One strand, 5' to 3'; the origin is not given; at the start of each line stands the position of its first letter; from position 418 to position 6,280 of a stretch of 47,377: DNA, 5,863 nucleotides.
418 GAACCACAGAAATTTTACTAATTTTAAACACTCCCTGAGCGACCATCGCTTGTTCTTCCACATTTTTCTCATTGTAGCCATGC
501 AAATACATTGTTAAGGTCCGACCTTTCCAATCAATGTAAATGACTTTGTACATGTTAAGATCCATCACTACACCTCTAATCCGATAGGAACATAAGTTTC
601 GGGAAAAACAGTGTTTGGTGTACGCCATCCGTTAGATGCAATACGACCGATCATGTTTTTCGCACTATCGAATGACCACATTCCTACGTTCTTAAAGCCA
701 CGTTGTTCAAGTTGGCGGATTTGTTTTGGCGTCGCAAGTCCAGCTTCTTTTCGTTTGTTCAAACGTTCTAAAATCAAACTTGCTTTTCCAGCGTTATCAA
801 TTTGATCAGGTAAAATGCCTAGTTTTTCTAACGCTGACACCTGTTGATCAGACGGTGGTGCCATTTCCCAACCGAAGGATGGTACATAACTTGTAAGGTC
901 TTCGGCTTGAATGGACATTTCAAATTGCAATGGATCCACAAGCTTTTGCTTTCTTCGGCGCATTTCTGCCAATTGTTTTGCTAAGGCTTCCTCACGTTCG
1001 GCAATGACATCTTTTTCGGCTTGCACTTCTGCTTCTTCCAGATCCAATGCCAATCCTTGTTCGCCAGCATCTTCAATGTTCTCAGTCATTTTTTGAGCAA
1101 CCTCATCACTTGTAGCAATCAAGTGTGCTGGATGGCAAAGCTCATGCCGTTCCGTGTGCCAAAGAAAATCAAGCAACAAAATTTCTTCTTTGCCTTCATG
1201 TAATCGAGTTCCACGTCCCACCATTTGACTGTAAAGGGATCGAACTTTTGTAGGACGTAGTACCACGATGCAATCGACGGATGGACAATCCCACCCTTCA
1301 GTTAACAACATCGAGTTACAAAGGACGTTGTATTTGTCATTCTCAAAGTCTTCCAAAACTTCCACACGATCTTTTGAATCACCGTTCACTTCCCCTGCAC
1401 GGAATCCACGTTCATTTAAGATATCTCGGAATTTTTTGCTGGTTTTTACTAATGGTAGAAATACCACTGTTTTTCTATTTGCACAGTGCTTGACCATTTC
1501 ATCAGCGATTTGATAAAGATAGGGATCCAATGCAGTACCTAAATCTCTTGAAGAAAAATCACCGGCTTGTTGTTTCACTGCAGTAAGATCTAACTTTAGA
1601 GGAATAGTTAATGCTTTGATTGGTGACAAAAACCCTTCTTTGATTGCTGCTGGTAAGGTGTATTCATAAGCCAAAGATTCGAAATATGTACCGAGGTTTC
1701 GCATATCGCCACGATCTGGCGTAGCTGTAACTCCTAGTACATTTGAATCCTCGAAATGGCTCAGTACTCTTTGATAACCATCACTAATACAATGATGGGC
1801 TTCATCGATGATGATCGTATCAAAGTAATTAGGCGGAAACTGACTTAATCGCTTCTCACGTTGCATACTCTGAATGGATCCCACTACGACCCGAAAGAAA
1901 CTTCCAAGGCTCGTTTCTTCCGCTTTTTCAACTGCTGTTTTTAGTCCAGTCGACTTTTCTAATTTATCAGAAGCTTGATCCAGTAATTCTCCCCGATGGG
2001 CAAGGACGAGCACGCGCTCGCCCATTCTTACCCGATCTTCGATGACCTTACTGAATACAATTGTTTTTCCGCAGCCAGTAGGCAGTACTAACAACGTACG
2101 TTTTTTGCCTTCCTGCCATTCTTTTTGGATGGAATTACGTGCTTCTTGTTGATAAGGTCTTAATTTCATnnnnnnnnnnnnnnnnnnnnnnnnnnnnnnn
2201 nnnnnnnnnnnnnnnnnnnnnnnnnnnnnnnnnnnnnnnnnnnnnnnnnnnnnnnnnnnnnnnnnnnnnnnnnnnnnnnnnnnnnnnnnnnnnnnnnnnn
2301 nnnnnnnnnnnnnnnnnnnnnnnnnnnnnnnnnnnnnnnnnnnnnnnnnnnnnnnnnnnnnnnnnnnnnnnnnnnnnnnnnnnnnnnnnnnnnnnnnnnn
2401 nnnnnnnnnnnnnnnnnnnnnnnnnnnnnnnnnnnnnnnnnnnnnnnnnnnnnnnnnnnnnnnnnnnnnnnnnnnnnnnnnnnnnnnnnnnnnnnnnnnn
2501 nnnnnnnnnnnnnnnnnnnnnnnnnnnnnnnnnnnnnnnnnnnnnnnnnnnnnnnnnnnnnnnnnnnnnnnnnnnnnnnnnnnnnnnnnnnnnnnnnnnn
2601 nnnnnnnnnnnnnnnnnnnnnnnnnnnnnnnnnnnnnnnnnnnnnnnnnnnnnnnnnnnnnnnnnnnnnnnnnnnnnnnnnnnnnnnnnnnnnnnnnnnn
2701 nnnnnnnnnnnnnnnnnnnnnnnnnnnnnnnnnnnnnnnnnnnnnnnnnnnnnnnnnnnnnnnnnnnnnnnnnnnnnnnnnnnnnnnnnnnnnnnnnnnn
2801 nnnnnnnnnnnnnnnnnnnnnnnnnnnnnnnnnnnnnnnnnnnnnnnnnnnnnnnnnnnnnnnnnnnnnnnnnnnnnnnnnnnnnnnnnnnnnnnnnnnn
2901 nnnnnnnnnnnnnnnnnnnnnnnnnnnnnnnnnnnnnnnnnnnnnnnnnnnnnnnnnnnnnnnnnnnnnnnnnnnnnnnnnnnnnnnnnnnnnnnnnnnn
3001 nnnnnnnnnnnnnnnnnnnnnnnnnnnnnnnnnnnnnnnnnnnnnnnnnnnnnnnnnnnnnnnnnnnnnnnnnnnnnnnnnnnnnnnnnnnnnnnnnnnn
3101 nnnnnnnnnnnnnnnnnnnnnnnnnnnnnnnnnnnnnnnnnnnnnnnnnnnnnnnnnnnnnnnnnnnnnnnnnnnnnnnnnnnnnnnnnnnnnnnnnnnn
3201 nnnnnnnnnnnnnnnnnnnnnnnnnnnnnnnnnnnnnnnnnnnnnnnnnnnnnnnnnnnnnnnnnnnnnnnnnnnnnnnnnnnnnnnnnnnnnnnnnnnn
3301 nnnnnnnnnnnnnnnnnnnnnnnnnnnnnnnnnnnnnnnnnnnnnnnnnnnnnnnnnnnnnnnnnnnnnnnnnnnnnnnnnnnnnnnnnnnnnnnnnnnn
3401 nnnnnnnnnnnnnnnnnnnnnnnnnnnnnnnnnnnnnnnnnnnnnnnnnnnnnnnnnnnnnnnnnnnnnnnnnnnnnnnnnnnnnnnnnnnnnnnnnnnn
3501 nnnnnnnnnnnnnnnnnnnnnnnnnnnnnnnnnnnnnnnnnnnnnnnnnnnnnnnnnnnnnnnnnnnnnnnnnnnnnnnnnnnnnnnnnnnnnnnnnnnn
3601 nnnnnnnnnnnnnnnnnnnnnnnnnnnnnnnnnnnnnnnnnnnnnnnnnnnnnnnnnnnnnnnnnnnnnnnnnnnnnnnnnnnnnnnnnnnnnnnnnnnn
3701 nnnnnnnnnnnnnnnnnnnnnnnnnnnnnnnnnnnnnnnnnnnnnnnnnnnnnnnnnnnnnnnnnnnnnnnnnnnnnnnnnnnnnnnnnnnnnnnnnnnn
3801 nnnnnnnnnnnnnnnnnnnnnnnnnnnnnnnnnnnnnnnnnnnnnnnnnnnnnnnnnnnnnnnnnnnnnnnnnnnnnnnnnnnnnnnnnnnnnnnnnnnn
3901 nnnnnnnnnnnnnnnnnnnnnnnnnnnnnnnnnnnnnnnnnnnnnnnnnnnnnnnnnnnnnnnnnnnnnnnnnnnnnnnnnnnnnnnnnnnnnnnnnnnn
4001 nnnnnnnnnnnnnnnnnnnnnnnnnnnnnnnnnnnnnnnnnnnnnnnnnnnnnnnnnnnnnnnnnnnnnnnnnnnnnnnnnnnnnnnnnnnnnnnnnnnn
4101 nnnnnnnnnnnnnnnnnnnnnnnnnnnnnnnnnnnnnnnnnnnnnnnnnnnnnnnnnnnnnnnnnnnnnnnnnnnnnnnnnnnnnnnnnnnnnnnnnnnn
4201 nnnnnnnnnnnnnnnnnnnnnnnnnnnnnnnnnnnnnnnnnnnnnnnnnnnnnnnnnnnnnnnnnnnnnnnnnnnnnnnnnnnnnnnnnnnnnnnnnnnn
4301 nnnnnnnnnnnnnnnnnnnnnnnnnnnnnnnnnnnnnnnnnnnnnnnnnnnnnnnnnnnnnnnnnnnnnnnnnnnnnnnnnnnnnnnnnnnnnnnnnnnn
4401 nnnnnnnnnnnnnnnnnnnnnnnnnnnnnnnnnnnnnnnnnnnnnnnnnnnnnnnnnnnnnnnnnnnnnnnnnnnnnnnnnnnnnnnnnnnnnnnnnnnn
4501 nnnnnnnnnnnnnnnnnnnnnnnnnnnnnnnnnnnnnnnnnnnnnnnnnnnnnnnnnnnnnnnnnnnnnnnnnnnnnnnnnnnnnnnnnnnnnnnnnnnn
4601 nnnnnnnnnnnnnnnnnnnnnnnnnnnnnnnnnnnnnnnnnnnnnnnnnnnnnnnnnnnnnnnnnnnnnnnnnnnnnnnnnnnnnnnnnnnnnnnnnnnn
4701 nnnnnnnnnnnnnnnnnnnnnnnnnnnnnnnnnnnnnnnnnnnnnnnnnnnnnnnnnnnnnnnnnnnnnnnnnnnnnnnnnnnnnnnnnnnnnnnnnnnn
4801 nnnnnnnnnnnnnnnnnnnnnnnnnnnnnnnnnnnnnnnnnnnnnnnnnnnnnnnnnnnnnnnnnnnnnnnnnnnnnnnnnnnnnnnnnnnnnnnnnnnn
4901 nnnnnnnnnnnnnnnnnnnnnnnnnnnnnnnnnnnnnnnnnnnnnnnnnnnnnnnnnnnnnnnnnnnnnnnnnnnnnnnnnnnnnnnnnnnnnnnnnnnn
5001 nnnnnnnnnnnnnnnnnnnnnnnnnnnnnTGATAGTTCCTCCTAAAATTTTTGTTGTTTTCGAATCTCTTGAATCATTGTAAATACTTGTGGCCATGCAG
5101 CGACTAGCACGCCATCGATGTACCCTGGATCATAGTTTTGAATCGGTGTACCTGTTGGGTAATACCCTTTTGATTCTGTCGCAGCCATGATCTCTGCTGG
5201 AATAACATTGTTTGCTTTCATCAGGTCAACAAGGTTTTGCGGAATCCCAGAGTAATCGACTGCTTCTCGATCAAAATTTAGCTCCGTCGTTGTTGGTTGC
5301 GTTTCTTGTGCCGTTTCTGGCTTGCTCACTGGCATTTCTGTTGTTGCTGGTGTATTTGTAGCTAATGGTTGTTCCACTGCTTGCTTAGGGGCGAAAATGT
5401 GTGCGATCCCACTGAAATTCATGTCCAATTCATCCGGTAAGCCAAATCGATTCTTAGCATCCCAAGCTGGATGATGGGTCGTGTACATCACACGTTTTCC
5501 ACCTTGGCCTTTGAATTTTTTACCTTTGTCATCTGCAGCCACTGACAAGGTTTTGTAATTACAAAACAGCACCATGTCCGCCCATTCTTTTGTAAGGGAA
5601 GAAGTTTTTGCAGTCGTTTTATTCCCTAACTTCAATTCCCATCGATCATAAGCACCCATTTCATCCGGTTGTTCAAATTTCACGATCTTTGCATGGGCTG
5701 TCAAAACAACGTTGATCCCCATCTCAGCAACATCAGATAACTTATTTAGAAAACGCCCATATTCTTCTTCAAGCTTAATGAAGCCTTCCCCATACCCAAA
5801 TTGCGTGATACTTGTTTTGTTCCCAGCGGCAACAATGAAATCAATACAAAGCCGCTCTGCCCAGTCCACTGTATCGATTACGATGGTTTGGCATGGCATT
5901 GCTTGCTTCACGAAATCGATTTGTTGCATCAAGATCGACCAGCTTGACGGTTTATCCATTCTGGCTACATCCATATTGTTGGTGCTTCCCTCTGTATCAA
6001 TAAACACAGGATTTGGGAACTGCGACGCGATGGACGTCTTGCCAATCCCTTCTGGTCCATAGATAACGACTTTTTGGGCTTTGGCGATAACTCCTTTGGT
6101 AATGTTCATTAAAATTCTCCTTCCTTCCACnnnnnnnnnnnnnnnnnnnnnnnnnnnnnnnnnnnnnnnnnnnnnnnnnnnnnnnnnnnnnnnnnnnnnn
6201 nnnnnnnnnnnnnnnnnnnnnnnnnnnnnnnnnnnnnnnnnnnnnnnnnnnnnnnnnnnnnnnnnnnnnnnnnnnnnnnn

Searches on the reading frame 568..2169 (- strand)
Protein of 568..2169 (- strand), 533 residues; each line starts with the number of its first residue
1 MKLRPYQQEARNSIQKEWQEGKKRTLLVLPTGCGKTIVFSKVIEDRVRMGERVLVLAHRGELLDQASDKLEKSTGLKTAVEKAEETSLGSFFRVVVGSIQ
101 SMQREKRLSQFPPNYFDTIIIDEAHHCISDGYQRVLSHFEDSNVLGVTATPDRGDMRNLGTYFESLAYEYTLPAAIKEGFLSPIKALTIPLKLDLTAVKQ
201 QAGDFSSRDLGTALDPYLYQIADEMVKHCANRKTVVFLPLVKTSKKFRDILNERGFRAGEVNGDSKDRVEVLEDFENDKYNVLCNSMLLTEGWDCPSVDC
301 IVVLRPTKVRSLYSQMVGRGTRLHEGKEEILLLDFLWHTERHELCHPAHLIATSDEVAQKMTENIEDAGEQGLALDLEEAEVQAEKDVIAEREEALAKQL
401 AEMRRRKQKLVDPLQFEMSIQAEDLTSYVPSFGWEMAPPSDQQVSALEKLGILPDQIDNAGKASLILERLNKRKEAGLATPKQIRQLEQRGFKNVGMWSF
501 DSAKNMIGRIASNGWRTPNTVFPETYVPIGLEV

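Call 93: search_protein_families(library=pfam, proteins=[window:568-2169:-], max_evalue=0.001)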
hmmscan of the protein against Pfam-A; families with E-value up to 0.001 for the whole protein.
window:568-2169:- (533 aa): 5 families
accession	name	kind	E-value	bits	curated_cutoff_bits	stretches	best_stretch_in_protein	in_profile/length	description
PF04851.21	ResIII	-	3.1e-35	122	22.5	1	1-153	2-164/164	Type III restriction enzyme, res subunit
PF00271.37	Helicase_C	-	1.3e-15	58.1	23.5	1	224-323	8-109/110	Helicase conserved C-terminal domain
PF00270.35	DEAD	-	6.8e-14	52.4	26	1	4-152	1-161/167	DEAD/DEAH box helicase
PF18766.7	SWI2_SNF2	-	7.6e-10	39.3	26.7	1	7-185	2-189/221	SWI2/SNF2 ATPase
PF13604.12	AAA_30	-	0.00048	20.4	27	0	11-143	7-116/191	AAA domain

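Call 94: search_protein_families(library=padloc, proteins=[window:568-2169:-], max_evalue=0.001)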
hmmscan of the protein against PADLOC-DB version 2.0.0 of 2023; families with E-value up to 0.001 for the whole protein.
window:568-2169:- (533 aa): 14 families
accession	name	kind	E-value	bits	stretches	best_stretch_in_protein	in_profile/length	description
PDLC03659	mREase_IV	-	9.3e-41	137.6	1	11-367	229-596/945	Type IV methyl-directed restriction enzyme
PDLC03658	mREase_IV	-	6e-32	108.3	1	7-339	227-561/953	Type IV methyl-directed restriction enzyme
PDLC03049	REase_I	-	3.3e-30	102.8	1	4-402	169-601/807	Type I restriction enzyme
PDLC02707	PbeA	-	5.5e-23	79.4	2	2-185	252-451/672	PbeA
PDLC03047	REase_I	-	2.1e-22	76.8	1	4-189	345-533/1107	Type I restriction enzyme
PDLC02704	PbeA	-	2.2e-18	64.1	2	2-194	254-465/682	PbeA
PDLC02706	PbeA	-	7.3e-14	49.3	1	4-254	271-540/722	PbeA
PDLC03042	REase_I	-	3.1e-11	39.4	1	259-324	765-831/1170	Type I restriction enzyme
PDLC03597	REase_MTase_IIG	-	3.1e-07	26.3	0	277-328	549-600/1646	Type IIG restriction enzyme-methyltransferase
PDLC01439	typeIV_DinG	-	1e-06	25.7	0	4-72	17-85/575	CAS-IV-A; associated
PDLC03928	PsyrT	-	4.3e-06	23.3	0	231-332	241-344/689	-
PDLC03648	REase_III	-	7.6e-06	22.3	0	266-328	296-359/871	Type III restriction enzyme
PDLC03051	REase_MTase_I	-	8.2e-06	21.2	1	278-328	555-605/1591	Type I restriction enzyme-methyltransferase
PDLC02705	PbeA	-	4e-05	20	0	232-329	526-626/691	PbeA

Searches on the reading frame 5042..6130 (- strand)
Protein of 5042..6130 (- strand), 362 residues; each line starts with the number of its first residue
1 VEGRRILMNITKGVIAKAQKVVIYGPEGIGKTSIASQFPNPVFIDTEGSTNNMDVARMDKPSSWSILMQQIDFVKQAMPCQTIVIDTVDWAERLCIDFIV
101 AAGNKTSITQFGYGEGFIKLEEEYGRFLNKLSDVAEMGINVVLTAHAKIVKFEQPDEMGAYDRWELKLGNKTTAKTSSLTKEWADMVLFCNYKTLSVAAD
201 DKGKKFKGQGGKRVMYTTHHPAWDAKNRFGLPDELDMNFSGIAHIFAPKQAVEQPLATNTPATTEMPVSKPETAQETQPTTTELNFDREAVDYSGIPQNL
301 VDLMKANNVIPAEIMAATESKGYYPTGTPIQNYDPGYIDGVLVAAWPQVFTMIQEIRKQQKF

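Call 93: search_protein_families(library=pfam, proteins=[window:5042-6130:-], max_evalue=0.001)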
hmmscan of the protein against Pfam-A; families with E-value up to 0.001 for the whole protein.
window:5042-6130:- (362 aa): 1 family
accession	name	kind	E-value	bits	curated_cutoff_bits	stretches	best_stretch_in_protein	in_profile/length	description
PF13479.12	AAA_24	-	1.3e-58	198.6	27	1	18-229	2-195/195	AAA domain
